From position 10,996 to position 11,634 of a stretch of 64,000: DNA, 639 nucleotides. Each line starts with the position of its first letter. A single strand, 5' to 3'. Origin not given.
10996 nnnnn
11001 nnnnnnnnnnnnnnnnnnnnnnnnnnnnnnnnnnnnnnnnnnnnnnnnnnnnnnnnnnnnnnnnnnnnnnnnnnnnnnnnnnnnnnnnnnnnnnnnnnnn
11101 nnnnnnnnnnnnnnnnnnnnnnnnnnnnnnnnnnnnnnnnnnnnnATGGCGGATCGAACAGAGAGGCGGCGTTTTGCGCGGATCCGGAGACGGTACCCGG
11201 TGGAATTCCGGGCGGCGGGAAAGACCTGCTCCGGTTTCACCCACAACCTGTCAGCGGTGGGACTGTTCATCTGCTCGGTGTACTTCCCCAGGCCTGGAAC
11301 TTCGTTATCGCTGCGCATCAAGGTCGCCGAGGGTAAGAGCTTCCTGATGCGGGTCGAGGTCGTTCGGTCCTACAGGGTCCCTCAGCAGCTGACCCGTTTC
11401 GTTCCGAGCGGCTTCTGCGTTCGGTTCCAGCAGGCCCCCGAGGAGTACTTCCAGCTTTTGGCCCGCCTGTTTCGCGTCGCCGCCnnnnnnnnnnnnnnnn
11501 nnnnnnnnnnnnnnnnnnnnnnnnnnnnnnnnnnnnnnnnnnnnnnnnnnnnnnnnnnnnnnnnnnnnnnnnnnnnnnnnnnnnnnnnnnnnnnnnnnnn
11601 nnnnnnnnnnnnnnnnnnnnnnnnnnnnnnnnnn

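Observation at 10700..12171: Tandem segmental duplication that created a second PilZ gene and a pseudogenised 5' fragment of the subtilisin gene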

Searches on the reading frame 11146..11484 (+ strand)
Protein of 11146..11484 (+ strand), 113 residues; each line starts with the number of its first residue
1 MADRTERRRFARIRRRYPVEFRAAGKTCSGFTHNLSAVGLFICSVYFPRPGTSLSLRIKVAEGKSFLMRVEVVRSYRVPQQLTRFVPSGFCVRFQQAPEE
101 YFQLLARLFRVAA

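Call 8: search_protein_families(library=pfam, proteins=[window:11146-11484:+], max_evalue=0.01)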
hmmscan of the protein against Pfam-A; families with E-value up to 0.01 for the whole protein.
window:11146-11484:+ (113 aa): 1 family
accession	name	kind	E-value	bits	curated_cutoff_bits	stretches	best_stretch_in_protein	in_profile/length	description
PF07238.19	PilZ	-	2.1e-10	41.3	22.5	1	6-108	1-99/102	PilZ domain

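Call 35: find_homologous_proteins(query=window:11146-11484:+, max_evalue=1e-8)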
Query window:11146-11484:+ (113 aa): 70 proteins with E <= 1e-8 among 79 candidates.
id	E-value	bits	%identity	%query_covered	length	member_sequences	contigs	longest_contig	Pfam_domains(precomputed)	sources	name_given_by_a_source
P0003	3.6e-65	234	96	100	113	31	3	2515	PF07238.20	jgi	jgi:hypothetical protein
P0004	2.0e-62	226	91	100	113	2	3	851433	PF07238.20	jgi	jgi:hypothetical protein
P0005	2.6e-59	216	92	86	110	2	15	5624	PF07238.20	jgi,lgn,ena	-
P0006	1.3e-58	213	85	100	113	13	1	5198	PF07238.20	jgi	-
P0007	1.4e-58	213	87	100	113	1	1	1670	PF07238.20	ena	-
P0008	3.6e-58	212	90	86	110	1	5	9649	PF07238.20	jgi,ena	-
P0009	1.5e-57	210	91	86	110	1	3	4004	PF07238.20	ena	-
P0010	6.3e-57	208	87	96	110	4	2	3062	PF07238.20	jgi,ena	-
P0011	4.0e-56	205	87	86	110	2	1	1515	PF07238.20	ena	-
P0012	6.9e-56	205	82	100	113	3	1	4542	PF07238.20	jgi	-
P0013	1.2e-55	204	85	86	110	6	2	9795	PF07238.20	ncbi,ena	-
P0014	4.6e-52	192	80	97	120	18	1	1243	PF07238.20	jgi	-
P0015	2.2e-51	190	80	96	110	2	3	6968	PF07238.20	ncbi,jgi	ncbi:MAG TPA: PilZ domain-containing protein [Thermoanaerobaculia bacterium]|jgi:hypothetical protei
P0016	4.6e-51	189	78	86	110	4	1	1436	PF07238.20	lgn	-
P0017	1.3e-49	184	73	100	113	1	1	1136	PF07238.20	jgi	jgi:PilZ domain-containing protein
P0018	2.8e-48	180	75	96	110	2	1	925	PF07238.20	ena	-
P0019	3.4e-47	177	75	96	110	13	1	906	PF07238.20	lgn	-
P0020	7.2e-47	176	75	96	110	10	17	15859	PF07238.20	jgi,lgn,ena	jgi:hypothetical protein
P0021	7.3e-47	176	73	96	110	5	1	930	PF07238.20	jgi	jgi:hypothetical protein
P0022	1.0e-46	175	74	96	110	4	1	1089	PF07238.20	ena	-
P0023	5.3e-46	173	71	96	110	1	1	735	PF07238.20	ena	-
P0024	4.9e-45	170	71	96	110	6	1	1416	PF07238.20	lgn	-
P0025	1.6e-44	168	70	96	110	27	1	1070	PF07238.20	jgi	jgi:hypothetical protein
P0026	7.0e-44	166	69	96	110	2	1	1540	PF07238.20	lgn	-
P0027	1.2e-43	165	67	96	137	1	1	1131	PF07238.20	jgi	jgi:hypothetical protein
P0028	2.4e-43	164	65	89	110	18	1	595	PF07238.20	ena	-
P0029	3.0e-43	164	68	96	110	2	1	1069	PF07238.20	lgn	-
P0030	1.3e-42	162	68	96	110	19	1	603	PF07238.20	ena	-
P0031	1.5e-42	162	64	89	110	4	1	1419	PF07238.20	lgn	-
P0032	2.3e-42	161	65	98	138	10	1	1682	PF07238.20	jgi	jgi:PilZ domain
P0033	7.8e-42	159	67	96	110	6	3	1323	PF07238.20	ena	-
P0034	1.3e-41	159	66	96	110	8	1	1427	PF07238.20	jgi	jgi:hypothetical protein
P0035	3.0e-41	158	64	86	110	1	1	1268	PF07238.20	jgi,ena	-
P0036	4.5e-41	157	66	89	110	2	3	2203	PF07238.20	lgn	-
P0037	7.4e-41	156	77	73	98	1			PF07238.20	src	-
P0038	1.7e-40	155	67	86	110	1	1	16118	PF07238.20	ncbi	-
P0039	7.2e-40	153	64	89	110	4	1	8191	PF07238.20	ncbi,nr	ncbi:MAG TPA: PilZ domain-containing protein [Thermoanaerobaculia bacterium]|nr:PilZ domain-containi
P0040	1.0e-39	153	66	96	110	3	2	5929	PF07238.20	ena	-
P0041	1.3e-39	152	62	89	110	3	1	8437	PF07238.20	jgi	jgi:hypothetical protein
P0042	1.2e-38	149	64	86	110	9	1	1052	PF07238.20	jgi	jgi:hypothetical protein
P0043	2.6e-38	148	64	86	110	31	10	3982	PF07238.20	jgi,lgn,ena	jgi:hypothetical protein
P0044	1.0e-37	146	64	96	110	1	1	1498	PF07238.20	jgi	jgi:hypothetical protein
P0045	4.6e-37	144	64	96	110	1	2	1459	PF07238.20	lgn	-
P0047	1.9e-35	139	61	96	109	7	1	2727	PF07238.20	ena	-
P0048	2.4e-35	139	58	96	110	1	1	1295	PF07238.20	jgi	jgi:PilZ domain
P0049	1.3e-34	136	65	75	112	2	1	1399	PF07238.20,PF10636.15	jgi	-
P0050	5.5e-34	134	58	96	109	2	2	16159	PF07238.20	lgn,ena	-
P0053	1.4e-29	120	55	96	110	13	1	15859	PF07238.20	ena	-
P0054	6.7e-29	118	56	96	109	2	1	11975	PF07238.20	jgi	jgi:hypothetical protein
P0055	7.1e-29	118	56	96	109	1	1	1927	PF07238.20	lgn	-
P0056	1.7e-28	117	52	96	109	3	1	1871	PF07238.20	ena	-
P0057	3.4e-28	116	53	96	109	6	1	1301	PF07238.20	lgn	-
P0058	9.1e-28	114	53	84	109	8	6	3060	PF07238.20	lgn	-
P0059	1.5e-27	114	53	96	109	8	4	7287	PF07238.20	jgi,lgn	jgi:hypothetical protein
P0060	4.2e-27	112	53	96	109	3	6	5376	PF07238.20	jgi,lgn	jgi:hypothetical protein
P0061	7.1e-27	111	51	91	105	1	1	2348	PF07238.20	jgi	jgi:hypothetical protein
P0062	9.6e-27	111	53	96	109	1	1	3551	PF07238.20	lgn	-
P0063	2.0e-26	110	52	96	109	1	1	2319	PF07238.20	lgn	-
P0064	2.3e-26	110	53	96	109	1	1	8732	PF07238.20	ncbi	-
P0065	3.1e-26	109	50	96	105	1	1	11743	PF07238.20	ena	-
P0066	1.6e-25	107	49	91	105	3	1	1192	PF07238.20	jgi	jgi:hypothetical protein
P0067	2.2e-25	107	50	96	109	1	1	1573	PF07238.20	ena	-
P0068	5.4e-25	105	48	96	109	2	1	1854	PF07238.20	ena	-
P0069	7.0e-25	105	48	96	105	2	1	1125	PF07238.20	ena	-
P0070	2.1e-24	103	49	84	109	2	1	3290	PF07238.20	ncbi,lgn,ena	-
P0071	4.3e-24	102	49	89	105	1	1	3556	PF07238.20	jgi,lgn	jgi:hypothetical protein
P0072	9.2e-23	98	46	95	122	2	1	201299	PF07238.20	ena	-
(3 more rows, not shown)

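Call 39: find_encoding_contigs(protein=P0004, flank=4000, max_places=3)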
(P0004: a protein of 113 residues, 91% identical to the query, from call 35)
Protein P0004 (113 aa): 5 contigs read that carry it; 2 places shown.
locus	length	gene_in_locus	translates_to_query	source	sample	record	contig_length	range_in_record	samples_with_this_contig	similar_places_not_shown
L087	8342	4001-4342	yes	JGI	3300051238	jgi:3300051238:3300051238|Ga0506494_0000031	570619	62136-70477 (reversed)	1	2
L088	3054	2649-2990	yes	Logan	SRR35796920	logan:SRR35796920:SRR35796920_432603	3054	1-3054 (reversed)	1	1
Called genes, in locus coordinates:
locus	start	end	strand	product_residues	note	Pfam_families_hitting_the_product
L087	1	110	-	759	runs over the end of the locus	-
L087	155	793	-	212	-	PF00574:CLP_protease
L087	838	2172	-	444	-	PF05697:Trigger_N, PF05698:Trigger_C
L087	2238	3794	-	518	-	PF00082:Peptidase_S8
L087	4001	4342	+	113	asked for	PF07238:PilZ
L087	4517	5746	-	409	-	PF00589:Phage_integrase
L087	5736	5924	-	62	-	-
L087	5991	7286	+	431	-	-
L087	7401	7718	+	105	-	PF24096:DUF7379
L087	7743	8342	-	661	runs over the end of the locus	PF04773:FecR, PF03793:PASTA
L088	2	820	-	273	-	?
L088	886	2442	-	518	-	PF00082:Peptidase_S8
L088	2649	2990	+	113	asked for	PF07238:PilZ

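Call 40: find_encoding_contigs(protein=P0003, flank=4000, max_places=3)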
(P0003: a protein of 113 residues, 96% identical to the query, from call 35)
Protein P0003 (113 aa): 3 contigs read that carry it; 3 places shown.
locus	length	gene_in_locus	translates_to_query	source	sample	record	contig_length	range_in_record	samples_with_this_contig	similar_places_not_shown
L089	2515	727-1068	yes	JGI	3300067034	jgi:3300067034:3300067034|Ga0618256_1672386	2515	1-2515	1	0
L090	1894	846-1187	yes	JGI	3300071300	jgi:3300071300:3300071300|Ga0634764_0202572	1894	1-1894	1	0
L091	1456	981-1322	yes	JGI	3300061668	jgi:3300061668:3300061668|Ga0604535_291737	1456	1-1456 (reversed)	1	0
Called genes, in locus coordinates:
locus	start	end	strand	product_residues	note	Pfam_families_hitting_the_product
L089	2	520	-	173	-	?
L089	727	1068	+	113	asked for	PF07238:PilZ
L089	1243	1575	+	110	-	PF07238:PilZ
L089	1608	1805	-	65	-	-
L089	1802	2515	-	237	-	?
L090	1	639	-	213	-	?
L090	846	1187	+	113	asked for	PF07238:PilZ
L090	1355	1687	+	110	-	PF07238:PilZ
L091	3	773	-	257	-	?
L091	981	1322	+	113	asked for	PF07238:PilZ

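Call 41: find_encoding_contigs(protein=P0006, flank=4000, max_places=3)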
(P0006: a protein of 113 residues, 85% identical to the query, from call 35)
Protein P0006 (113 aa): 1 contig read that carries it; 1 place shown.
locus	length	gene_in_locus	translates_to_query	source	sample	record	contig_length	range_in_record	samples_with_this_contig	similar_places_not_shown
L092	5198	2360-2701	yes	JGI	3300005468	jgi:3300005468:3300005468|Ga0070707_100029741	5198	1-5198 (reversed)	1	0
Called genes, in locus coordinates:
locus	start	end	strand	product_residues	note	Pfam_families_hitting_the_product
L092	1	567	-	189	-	?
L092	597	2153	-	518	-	PF00082:Peptidase_S8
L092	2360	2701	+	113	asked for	PF07238:PilZ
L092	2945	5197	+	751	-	?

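Call 67: find_encoding_contigs(protein=P0012, flank=3000, max_places=3)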
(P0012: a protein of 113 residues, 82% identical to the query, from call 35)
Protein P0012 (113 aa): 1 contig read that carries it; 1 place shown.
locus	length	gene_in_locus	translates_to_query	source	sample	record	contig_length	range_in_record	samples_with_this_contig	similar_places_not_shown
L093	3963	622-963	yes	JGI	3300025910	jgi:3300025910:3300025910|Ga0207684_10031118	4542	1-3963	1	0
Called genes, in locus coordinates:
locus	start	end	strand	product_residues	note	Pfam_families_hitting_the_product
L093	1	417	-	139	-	?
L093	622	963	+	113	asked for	PF07238:PilZ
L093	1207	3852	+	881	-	PF00069:Pkinase, PF07714:PK_Tyr_Ser-Thr, PF13432:TPR_16, PF14559:TPR_19, PF13432:TPR_16, PF14559:TPR_19, PF00515:TPR_1, PF07719:TPR_2, +20 more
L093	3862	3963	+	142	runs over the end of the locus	-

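Call 68: find_encoding_contigs(protein=P0007, flank=3000, max_places=3)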
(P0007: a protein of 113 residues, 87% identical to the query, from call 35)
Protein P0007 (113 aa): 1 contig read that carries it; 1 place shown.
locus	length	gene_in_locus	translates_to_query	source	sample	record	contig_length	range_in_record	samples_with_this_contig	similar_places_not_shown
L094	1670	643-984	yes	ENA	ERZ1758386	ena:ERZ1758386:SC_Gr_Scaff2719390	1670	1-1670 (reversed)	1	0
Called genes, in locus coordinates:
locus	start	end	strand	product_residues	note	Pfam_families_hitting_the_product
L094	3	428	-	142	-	?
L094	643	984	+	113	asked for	PF07238:PilZ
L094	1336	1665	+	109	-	PF07238:PilZ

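Call 69: find_encoding_contigs(protein=P0020, flank=3000, max_places=3)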
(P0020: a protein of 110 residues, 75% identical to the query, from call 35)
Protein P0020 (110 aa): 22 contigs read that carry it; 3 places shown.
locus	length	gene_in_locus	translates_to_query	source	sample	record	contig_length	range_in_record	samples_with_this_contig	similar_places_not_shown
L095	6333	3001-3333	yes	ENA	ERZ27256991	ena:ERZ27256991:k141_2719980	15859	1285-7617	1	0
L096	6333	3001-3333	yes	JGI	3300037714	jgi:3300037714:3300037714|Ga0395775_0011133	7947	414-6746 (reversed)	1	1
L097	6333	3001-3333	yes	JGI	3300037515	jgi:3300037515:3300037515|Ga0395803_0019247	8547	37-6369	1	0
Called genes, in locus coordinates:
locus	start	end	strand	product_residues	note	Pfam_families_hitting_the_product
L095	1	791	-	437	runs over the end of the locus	PF05697:Trigger_N, PF05698:Trigger_C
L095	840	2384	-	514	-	PF00082:Peptidase_S8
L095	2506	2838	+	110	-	PF07238:PilZ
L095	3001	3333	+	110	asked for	PF07238:PilZ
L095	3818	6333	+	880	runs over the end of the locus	PF00069:Pkinase, PF07714:PK_Tyr_Ser-Thr, PF03109:ABC1 (weak), PF13432:TPR_16 (weak), PF23914:TPR_CcmH_CycH (weak), PF14559:TPR_19 (weak), PF14559:TPR_19 (weak), PF00515:TPR_1 (weak), +17 more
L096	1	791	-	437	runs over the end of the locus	PF05697:Trigger_N, PF05698:Trigger_C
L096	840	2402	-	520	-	PF00082:Peptidase_S8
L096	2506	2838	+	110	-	PF07238:PilZ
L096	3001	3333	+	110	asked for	PF07238:PilZ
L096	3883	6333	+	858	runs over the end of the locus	PF00069:Pkinase, PF03109:ABC1 (weak), PF07714:PK_Tyr_Ser-Thr, PF13432:TPR_16, PF14559:TPR_19 (weak), PF23914:TPR_CcmH_CycH (weak), PF14559:TPR_19 (weak), PF00515:TPR_1 (weak), +20 more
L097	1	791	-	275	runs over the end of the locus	?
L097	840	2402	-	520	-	PF00082:Peptidase_S8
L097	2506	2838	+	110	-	PF07238:PilZ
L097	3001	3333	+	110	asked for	PF07238:PilZ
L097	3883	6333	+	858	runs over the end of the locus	PF00069:Pkinase, PF03109:ABC1 (weak), PF07714:PK_Tyr_Ser-Thr, PF13432:TPR_16, PF14559:TPR_19 (weak), PF23914:TPR_CcmH_CycH (weak), PF14559:TPR_19 (weak), PF00515:TPR_1 (weak), +20 more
